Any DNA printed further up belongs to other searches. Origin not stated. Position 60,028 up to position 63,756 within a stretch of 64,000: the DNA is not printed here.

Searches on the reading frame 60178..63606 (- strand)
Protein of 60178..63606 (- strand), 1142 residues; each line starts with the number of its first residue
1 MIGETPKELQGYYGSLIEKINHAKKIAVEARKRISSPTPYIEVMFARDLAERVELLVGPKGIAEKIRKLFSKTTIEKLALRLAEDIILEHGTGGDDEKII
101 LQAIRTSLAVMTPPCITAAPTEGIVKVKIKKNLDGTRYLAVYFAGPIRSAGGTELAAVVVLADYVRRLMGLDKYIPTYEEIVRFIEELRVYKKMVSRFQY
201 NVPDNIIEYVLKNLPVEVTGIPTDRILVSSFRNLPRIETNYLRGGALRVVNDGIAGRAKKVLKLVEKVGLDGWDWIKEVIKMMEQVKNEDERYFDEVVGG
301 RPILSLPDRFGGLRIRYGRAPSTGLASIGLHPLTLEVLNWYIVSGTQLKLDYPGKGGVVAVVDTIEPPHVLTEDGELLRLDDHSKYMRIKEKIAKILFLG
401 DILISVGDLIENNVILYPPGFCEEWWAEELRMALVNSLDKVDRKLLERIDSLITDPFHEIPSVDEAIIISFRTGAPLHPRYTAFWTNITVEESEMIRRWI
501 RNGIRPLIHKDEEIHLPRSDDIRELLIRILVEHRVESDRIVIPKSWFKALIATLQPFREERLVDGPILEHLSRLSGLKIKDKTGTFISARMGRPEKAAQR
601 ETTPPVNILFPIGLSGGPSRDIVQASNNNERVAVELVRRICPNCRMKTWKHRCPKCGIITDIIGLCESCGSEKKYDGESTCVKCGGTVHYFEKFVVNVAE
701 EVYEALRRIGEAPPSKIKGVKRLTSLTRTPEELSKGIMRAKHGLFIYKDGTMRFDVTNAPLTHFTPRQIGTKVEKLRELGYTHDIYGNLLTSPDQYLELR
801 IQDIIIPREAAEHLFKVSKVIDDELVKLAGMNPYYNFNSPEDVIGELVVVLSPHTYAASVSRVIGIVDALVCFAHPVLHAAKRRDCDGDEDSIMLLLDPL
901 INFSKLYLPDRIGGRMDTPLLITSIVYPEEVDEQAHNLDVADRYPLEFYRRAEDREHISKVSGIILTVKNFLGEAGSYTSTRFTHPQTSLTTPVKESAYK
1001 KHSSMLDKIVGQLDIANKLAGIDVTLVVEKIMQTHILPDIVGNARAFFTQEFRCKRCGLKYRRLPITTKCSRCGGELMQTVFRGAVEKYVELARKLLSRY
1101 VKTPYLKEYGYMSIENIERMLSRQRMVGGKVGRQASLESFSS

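Call 39: search_protein_families(library=ncbifam, proteins=[window:60178-63606:-], max_evalue=0.000001)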
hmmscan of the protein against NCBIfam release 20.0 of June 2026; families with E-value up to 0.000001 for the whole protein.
window:60178-63606:- (1142 aa): 4 families
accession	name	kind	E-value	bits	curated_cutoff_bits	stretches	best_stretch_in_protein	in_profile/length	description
NF003103.0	PRK04023.1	equivalog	0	1254.3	1269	1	6-1121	5-1111/1125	DNA polymerase II large subunit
NF011302.0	PRK14714.1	equivalog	0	1158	1791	3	288-886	319-932/1350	DNA-directed DNA polymerase II large subunit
TIGR00354.1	polC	equivalog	0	1146.6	702.15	1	8-1122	2-1084/1096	DNA polymerase II large subunit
NF011303.0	PRK14715.1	equivalog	0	1038.3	1585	3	289-886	322-896/1627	DNA-directed DNA polymerase II large subunit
